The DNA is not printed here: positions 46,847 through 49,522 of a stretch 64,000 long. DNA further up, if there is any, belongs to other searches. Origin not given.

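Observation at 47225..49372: Orphan, short glycyl-radical enzyme inside a glycan-degradation locus with no activating enzyme nearby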

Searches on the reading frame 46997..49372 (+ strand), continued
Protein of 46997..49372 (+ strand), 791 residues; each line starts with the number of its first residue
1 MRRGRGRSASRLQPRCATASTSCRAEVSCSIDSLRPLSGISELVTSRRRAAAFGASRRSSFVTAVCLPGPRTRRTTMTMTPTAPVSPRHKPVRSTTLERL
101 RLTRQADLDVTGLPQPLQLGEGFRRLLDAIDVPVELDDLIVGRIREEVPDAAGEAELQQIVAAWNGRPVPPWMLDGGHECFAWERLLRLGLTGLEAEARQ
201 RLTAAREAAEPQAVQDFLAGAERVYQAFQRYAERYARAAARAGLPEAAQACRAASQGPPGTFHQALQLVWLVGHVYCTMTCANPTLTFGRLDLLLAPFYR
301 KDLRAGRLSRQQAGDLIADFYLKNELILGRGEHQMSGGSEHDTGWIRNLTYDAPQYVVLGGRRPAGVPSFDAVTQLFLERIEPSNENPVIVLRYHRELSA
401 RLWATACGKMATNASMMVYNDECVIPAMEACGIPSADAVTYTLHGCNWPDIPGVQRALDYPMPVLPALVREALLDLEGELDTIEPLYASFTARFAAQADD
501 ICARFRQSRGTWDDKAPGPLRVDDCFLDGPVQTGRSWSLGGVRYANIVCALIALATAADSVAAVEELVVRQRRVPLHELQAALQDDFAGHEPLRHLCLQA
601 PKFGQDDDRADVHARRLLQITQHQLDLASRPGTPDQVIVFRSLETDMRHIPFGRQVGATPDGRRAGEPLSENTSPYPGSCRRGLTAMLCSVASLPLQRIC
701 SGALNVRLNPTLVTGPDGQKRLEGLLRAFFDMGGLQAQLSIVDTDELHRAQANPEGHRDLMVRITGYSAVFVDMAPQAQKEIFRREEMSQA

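Call 59: list_cluster_members(proteins=[P0234, P0186, P0198, P0199, P0228, P0259, P0271, P0105, P0044, P0077])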
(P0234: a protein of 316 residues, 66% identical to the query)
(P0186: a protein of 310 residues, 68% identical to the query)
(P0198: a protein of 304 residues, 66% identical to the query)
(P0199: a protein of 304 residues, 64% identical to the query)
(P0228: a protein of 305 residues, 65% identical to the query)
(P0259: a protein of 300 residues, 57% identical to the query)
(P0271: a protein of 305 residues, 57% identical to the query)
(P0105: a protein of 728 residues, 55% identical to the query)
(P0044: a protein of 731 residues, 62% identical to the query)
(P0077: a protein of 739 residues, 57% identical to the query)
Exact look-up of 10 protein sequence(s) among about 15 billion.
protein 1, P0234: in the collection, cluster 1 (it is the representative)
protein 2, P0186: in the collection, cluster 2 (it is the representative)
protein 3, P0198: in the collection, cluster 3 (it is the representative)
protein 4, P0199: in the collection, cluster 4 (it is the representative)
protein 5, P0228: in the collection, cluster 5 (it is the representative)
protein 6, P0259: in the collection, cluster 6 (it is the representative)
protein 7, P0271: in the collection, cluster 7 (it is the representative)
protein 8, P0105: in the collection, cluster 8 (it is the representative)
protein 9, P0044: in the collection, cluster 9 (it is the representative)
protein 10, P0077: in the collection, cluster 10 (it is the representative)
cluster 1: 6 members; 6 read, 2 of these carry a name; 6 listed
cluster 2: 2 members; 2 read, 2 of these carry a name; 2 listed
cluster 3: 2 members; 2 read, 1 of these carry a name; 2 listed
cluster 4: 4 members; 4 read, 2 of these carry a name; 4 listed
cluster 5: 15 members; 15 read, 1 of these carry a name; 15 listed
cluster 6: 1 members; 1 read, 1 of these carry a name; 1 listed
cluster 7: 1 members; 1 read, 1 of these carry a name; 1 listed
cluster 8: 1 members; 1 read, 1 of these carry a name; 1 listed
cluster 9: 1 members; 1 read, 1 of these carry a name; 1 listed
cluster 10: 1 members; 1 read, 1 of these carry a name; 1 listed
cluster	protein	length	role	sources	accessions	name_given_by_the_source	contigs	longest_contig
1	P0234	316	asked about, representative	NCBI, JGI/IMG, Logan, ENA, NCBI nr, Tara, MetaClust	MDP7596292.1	MAG: glycyl-radical enzyme activating protein [Pseudomonadales bacterium] | pyruvate formate lyase activating enzyme | glycyl-radical enzyme activating protein [Pseudomonadales bacterium]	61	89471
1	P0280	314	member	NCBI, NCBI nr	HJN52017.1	MAG TPA: glycyl-radical enzyme activating protein [Pseudomonadales bacterium] | glycyl-radical enzyme activating protein [Pseudomonadales bacterium]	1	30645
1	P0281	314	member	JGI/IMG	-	-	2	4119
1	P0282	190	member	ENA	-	-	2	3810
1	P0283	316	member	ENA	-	-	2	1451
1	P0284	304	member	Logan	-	-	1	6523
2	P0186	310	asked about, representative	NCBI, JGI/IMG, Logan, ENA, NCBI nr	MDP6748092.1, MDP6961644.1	MAG: glycyl-radical enzyme activating protein [Candidatus Poribacteria bacterium] | pyruvate formate lyase activating enzyme | glycyl-radical enzyme activating protein [Candidatus Poribacteria bacterium]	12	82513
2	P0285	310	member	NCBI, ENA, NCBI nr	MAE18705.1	glycyl-radical enzyme activating protein [Candidatus Poribacteria bacterium]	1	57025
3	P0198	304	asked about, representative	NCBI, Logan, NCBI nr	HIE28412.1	TPA: glycyl-radical enzyme activating protein [Candidatus Poribacteria bacterium] | glycyl-radical enzyme activating protein [Candidatus Poribacteria bacterium]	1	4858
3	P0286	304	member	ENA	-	-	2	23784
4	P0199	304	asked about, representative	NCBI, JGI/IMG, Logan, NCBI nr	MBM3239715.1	glycyl-radical enzyme activating protein [Candidatus Poribacteria bacterium]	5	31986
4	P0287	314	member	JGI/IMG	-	pyruvate formate lyase activating enzyme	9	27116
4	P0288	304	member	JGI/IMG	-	-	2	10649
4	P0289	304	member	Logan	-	-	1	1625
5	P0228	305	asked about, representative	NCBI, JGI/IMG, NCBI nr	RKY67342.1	MAG: glycyl-radical enzyme activating protein [Candidatus Latescibacterota bacterium]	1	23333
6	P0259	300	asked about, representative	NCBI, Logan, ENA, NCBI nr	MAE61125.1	MAG: glycyl-radical enzyme activating protein [Planctomycetaceae bacterium] | glycyl-radical enzyme activating protein [Planctomycetaceae bacterium]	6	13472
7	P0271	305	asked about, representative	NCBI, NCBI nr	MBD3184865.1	glycyl-radical enzyme activating protein [Candidatus Poribacteria bacterium]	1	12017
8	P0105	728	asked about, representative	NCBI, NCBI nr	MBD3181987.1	hypothetical protein GF312_06835 [Candidatus Poribacteria bacterium] | hypothetical protein [Candidatus Poribacteria bacterium]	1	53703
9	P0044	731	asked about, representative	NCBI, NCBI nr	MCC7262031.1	MAG: hypothetical protein IT369_05830 [Candidatus Latescibacteria bacterium] | hypothetical protein [Candidatus Latescibacterota bacterium]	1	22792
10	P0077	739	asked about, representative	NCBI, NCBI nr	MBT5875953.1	MAG: hypothetical protein HOH43_21180 [Candidatus Latescibacteria bacterium] | hypothetical protein [Candidatus Latescibacterota bacterium]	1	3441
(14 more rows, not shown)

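Call 71: predict_structure(alignment_id=A1)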
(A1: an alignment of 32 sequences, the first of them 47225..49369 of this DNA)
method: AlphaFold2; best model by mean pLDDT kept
length: 715 residues; sequences in the alignment: 32
mean_pLDDT: 85.3   pTM: 0.88
mean pLDDT of the five models: 85.3, 85.2, 84.7, 81.4, 81.2
residues with pLDDT >= 90: 408; 70-90: 193; 50-70: 74; < 50: 40
segments of 3 or more residues with pLDDT < 50: 1-11, 255-269, 272-274, 692-694, 710-715
pLDDT, mean of each block of 10 residues (from residue 1): 30 59 89 95 96 93 88 82 86 83 87 98 98 98 98 98 97 96 98 94 78 95 98 98 91 50 46 61 93 95 89 90 94 88 92 93 83 85 91 97 94 98 97 94 95 96 93 90 95 96 96 94 86 91 97 93 84 73 89 63 64 81 81 80 86 85 77 68 63 53 56 38
secondary structure, 60 per line:
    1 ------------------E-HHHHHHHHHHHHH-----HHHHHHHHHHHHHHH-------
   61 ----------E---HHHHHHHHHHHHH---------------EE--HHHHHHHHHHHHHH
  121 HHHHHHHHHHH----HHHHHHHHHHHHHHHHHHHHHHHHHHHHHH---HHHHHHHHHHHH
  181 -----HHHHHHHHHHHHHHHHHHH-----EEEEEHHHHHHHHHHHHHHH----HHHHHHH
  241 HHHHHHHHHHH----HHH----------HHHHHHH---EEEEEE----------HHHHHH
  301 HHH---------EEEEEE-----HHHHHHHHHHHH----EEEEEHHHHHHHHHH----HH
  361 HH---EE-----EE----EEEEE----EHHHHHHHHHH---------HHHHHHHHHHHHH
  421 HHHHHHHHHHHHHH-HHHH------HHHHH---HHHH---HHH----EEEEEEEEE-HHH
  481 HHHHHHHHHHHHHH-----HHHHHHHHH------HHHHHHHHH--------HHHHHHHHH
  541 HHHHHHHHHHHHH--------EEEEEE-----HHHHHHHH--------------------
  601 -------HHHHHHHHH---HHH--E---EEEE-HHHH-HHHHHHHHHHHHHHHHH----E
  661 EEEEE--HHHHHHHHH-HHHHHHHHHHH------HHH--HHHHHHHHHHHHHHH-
elements in order (helices of 4 or more, strands of 3 or more residues): H21-33 H39-53 H75-87 H107-131 H136-165 H169-180 H186-204 E210-214 H215-229 H234-251 H269-275 E279-284 H295-303 E313-318 H324-335 E340-344 H345-354 H359-362 E379-383 H389-398 H408-434 H436-439 H446-450 H454-457 E468-476 H478-494 H500-508 H515-523 H532-553 E562-567 H573-580 H608-616 E629-632 H634-637 H639-655 E660-665 H668-676 H678-688 H700-714
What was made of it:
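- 47225..49372 (+): CDS of the 715-aa glycyl radical enzyme (CNW clade of PFL2-type GREs). AlphaFold pLDDT 85.3, pTM 0.88 (call 71).
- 47981..48064 (+): Family-specific invariant insert, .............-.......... (residues 253-280). Candidate relocated acid/base pair (Glu256/His257) and substrate-binding element. It is the least confident internal segment of the model (call 71).
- The proposed replacement residues are inferred from conservation only, and the insert and the Gly domain are modelled with low confidence (call 71).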

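Call 73: fold_search(model_id=the predicted structure, library=pdb)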
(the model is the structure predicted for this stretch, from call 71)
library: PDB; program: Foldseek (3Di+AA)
matches with E <= 10: 287; with E <= 0.001: 73
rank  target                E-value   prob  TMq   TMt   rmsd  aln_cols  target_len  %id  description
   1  1r8w_A                5.0e-35  1.00  0.77  0.71   5.2       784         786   22  Native structure of the B12-independent glycerol dehydratase from clostridium butyricum (released 2004-06-01)
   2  2f3o_A                6.9e-35  1.00  0.78  0.72   5.6       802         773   22  Crystal Structure of a glycyl radical enzyme from Archaeoglobus fulgidus (released 2006-03-07)
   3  5i2g_B                2.1e-33  1.00  0.76  0.69   5.6       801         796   22  1,2-propanediol Dehydration in Roseburia inulinivorans; Structural Basis for Substrate and Enantiomer Selectivity (released 2016-06-01)
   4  5fau_A                2.7e-33  1.00  0.79  0.71   5.5       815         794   24  wild-type choline TMA lyase in complex with choline (released 2016-09-28)
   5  9ht9_A                2.7e-33  1.00  0.79  0.72   6.3       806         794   24  CutC in complex with inhibitor1 (released 2026-01-14)
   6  5i2g_A                3.1e-33  1.00  0.76  0.69   5.6       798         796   22  1,2-propanediol Dehydration in Roseburia inulinivorans; Structural Basis for Substrate and Enantiomer Selectivity (released 2016-06-01)
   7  5fay_A                3.9e-33  1.00  0.78  0.70   6.2       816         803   23  Y208F mutant of choline TMA-lyase (released 2016-09-28)
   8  9rco_A                5.1e-33  1.00  0.76  0.69   5.1       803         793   22  1,2-propanediol dehydratase with 0.1 % glycerol additive (released 2025-06-11)
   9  5i2a_A                5.1e-33  1.00  0.76  0.66   5.7       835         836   21  1,2-propanediol Dehydration in Roseburia inulinivorans; Structural Basis for Substrate and Enantiomer Selectivity (released 2016-06-01)
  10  9rcp_B                6.5e-33  1.00  0.78  0.71   5.1       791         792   22  1,2-propanediol dehydratase with 0.1 % 1,3-propanediol additive (released 2025-06-11)
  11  5fau_B                7.4e-33  1.00  0.78  0.70   6.2       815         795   23  wild-type choline TMA lyase in complex with choline (released 2016-09-28)
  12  9r0v_A                7.8e-33  1.00  0.77  0.70   6.6       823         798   23  CutC IN COMPLEX WITH Inhibitor (released 2026-02-11)
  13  6vue_B                7.8e-33  1.00  0.77  0.69   6.5       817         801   23  wild-type choline TMA lyase in complex with 1-methyl-1,2,3,6-tetrahydropyridin-3-ol (released 2020-11-04)
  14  6xs4_A                9.4e-33  1.00  0.77  0.68   5.8       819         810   24  Crystal structure of glycyl radical enzyme ECL_02896 from Enterobacter cloacae subsp. cloacae (released 2020-08-12)
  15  5fay_B                1.4e-32  1.00  0.77  0.71   6.4       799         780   23  Y208F mutant of choline TMA-lyase (released 2016-09-28)
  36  6lon_B                2.7e-31  1.00  0.73  0.66   6.3       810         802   22  Crystal structure of HPSG (released 2020-06-24)
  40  6lon_A                9.3e-31  1.00  0.72  0.65   6.4       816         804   21  Crystal structure of HPSG (released 2020-06-24)
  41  5ymr_C                2.0e-30  1.00  0.73  0.66   6.2       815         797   22  The Crystal Structure of IseG (released 2019-03-20)
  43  5ymr_A                1.4e-29  1.00  0.73  0.67   6.2       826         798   22  The Crystal Structure of IseG (released 2019-03-20)
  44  7kq3_A                1.3e-28  1.00  0.74  0.65   6.0       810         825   21  Structure of isethionate sulfite-lyase from Bilophila wadsworthia with substrate isethionate bound (released 2021-04-07)
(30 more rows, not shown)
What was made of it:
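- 47225..49372 (+): Foldseek TM 0.73-0.79 to all GRE classes (call 73).
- On Glycyl radical enzyme superfamily (PFL-like, IPR004184 / PF02901 + PF01228): Foldseek TM 0.73-0.79 and E down to 5e-35 against solved GREs of all classes (call 73).
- Closest known: YbiW and PflD. Same: Same fold (TM 0.75, call 73).
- Closest known: Archaeoglobus fulgidus PFL2. Same: Second-best Foldseek hit (TM 0.78, call 73).
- AlphaFold model with Foldseek TM 0.73-0.79 (calls 71, 73). The protein is equidistant from all known classes at 19-24% identity (call 73). Identity to every solved GRE is 19-24% (call 73).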

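Call 78: search_protein_families(library=pfam, proteins=[L021:4581-5810:-, L021:6006-6974:+, L021:9073-9873:+, L021:12138-12902:-, L021:12910-13662:-, L069:9127-9777:+, L069:12072-14582:+, L069:6715-8079:-, L032:9850-12147:-, L032:4033-6948:-], max_evalue=0.0001)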
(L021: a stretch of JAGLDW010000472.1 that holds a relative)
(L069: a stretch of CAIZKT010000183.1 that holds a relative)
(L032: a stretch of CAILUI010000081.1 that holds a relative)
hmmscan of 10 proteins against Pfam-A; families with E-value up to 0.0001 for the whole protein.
L021:4581-5810:- (409 aa): 3 families
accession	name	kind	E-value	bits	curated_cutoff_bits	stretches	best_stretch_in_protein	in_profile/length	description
PF04055.27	Radical_SAM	-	2.8e-13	50.8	29.5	1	14-173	6-158/166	Radical SAM superfamily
PF02810.21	SEC-C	-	4.1e-09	36.6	20.4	1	390-408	1-19/19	SEC-C motif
PF13186.11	SPASM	-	1.5e-08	35.2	21.5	1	259-318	5-67/67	Iron-sulfur cluster-binding domain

L021:6006-6974:+ (323 aa): 6 families
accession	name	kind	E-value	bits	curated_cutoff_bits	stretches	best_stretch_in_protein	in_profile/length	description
PF13405.12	EF-hand_6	-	2.4e-14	52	25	0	261-280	5-24/30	EF-hand domain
PF13202.12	EF-hand_5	-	5e-12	45.1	25.9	0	46-64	2-20/25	EF hand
PF00036.39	EF-hand_1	-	8.6e-12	44.2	25.4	0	261-281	5-25/29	EF hand domain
PF13499.12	EF-hand_7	-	6.5e-11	42.9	30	0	85-138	9-61/67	EF-hand domain pair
PF23657.1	DUF7151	-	3.4e-06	27.4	27.2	0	228-244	24-40/46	Domain of unknown function (DUF7151)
PF10591.15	SPARC_Ca_bdg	-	8.4e-05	23.3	22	0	49-102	60-112/113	Secreted protein acidic and rich in cysteine Ca binding region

L021:9073-9873:+ (267 aa): 1 family
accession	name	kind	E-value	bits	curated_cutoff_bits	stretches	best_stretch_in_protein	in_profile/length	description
PF01925.25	TauE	-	5.4e-27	95.4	32.6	1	25-258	2-236/237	Sulfite exporter TauE/SafE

L021:12138-12902:- (254 aa): 0 families

L021:12910-13662:- (250 aa): 0 families

L069:9127-9777:+ (217 aa): 0 families

L069:12072-14582:+ (837 aa): 3 families
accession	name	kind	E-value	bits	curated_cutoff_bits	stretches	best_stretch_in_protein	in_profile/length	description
PF22124.2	Glyco_hydro_95_cat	-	3.3e-133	445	27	1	324-727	1-408/408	Glycosyl hydrolase family 95 catalytic domain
PF14498.12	Glyco_hyd_65N_2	-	1.6e-44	153.1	27.7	1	70-305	1-230/234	Glycosyl hydrolase family 65, N-terminal domain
PF21307.2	Glyco_hydro_95_C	-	5.7e-24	84.9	27.6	1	729-823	1-94/94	Glycoside hydrolase family 95, C-terminal domain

L069:6715-8079:- (454 aa): 1 family
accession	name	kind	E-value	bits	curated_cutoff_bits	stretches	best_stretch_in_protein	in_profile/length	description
PF00346.24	Complex1_49kDa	-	1.7e-90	303.2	24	2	204-376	1-168/271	Respiratory-chain NADH dehydrogenase, 49 Kd subunit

L032:9850-12147:- (765 aa): 0 families

L032:4033-6948:- (971 aa): 3 families
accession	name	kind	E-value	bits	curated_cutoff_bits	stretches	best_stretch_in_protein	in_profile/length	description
PF01547.30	SBP_bac_1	-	8.7e-33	115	26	1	229-509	38-305/307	Bacterial extracellular solute-binding protein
PF13416.11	SBP_bac_8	-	4.5e-27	96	27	1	237-515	32-254/279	Bacterial extracellular solute-binding protein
PF00528.27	BPD_transp_1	-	9e-12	45.5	26.4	1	764-965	7-181/184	Binding-protein-dependent transport system inner membrane component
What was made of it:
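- A TauE/SafE-type permease ends 35 nt upstream of the GRE in L021 (call 78).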

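Call 86: find_encoding_contigs(protein=P0196, flank=6000, max_places=3)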
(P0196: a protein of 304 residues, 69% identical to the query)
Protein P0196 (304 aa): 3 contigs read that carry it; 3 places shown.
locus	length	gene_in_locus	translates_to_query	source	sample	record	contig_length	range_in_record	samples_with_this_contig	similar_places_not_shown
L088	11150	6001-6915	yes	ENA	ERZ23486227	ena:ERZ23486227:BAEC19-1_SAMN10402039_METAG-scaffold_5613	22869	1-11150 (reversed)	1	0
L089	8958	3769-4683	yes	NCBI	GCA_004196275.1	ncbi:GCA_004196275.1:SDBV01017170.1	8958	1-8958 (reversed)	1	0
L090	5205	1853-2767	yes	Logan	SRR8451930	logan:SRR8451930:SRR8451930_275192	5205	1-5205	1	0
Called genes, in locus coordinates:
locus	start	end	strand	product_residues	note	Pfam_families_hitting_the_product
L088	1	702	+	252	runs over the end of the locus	-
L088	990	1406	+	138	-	-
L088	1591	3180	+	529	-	PF03747:ADP_ribosyl_GH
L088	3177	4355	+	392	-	PF00756:Esterase (weak), PF02230:Abhydrolase_2 (weak), PF01738:DLH, PF00326:Peptidase_S9 (faint)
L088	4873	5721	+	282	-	PF00756:Esterase, PF12146:Hydrolase_4 (weak)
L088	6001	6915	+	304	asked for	PF13353:Fer4_12, PF04055:Radical_SAM, PF12797:Fer4_2 (faint), PF00037:Fer4 (faint), PF12838:Fer4_7, PF13187:Fer4_9 (weak), PF13237:Fer4_10, PF14697:Fer4_21 (weak), +3 more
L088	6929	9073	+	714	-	PF02901:PFL-like, PF01228:Gly_radical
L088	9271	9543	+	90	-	-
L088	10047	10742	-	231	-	PF13683:rve_3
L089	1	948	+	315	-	?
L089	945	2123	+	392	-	PF00756:Esterase (weak), PF02230:Abhydrolase_2 (weak), PF01738:DLH, PF00326:Peptidase_S9 (faint)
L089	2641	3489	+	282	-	PF00756:Esterase, PF12146:Hydrolase_4 (weak)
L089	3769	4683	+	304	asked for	PF13353:Fer4_12, PF04055:Radical_SAM, PF12797:Fer4_2 (faint), PF00037:Fer4 (faint), PF12838:Fer4_7, PF13187:Fer4_9 (weak), PF13237:Fer4_10, PF14697:Fer4_21 (weak), +3 more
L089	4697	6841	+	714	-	PF02901:PFL-like, PF01228:Gly_radical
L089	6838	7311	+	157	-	-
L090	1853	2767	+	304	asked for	PF13353:Fer4_12, PF04055:Radical_SAM, PF12797:Fer4_2 (faint), PF00037:Fer4 (faint), PF12838:Fer4_7, PF13187:Fer4_9 (weak), PF13237:Fer4_10, PF14697:Fer4_21 (weak), +3 more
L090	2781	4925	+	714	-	PF02901:PFL-like, PF01228:Gly_radical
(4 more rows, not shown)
